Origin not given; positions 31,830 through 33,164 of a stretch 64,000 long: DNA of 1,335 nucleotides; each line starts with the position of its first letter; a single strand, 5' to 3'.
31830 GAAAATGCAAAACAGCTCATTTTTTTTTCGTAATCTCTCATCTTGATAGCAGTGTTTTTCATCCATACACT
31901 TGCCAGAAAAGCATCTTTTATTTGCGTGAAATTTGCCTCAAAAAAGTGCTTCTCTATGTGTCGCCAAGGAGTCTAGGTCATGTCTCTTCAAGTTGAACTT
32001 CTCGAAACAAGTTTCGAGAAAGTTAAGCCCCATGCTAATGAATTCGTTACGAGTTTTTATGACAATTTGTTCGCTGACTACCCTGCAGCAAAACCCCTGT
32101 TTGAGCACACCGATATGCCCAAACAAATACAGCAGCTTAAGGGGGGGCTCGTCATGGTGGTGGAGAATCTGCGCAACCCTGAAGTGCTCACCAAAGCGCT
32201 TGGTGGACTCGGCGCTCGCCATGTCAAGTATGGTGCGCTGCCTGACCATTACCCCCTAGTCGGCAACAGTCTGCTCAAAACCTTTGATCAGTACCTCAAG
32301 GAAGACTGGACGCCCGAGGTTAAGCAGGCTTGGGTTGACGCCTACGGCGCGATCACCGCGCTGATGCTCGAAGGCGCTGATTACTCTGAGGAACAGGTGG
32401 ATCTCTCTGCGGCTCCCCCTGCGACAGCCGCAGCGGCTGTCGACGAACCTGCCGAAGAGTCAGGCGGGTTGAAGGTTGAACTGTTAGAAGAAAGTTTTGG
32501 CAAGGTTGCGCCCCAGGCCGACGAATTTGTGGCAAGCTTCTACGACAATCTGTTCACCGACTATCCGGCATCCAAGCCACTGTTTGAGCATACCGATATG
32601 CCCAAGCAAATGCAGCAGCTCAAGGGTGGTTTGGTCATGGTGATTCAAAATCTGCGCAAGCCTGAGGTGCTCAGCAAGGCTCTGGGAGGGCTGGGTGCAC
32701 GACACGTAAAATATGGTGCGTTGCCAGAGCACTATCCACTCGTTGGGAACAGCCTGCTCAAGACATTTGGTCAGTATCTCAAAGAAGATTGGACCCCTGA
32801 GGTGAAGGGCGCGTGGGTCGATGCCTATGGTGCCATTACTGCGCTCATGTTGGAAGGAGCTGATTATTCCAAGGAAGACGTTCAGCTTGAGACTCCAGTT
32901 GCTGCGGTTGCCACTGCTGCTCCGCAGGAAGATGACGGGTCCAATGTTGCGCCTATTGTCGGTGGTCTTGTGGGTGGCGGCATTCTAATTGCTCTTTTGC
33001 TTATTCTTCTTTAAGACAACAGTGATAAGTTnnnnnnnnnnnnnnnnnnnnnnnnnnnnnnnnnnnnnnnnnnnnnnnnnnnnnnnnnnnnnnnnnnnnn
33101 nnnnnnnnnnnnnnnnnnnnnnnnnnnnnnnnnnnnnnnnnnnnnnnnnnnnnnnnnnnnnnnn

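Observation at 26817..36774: Clustered CcsB + long-CcsA + Tat-Rieske + di-globin + penta/hexaheme cytochromes + c-heme sensor + thioredoxin: a multiheme electron-transfer module in a cyanobacterium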

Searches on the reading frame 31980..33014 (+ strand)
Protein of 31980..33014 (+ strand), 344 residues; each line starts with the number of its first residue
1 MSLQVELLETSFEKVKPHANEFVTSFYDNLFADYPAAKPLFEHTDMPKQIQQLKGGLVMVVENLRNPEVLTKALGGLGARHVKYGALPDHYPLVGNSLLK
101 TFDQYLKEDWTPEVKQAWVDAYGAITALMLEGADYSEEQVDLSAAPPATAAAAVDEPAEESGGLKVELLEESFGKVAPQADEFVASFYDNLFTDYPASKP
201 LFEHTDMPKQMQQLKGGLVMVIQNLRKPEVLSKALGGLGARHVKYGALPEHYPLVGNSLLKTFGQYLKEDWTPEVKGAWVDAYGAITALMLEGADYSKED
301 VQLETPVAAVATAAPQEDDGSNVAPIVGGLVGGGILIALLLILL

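Call 3: search_protein_families(library=pfam, proteins=[window:31980-33014:+], max_evalue=0.01)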
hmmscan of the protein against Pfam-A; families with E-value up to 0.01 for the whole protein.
window:31980-33014:+ (344 aa): 3 families
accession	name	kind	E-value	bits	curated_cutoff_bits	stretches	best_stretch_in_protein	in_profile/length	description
PF00042.28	Globin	-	7.7e-36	123.6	22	2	25-127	2-115/117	Globin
PF11563.14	Protoglobin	-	0.00042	20.8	25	0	8-57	22-67/158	Protoglobin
PF07566.17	DUF1543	-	0.0057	16.9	22.9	0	94-126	12-43/52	Domain of Unknown Function (DUF1543)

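Call 4: search_protein_families(library=ncbifam, proteins=[window:31980-33014:+], max_evalue=0.01)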
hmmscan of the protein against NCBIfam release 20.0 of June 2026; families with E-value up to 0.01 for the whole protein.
window:31980-33014:+ (344 aa): 1 family
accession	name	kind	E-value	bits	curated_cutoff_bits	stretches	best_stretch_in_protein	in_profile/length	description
NF009805.0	PRK13289.1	equivalog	4.9e-41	141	432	2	15-131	17-135/399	NO-inducible flavohemoprotein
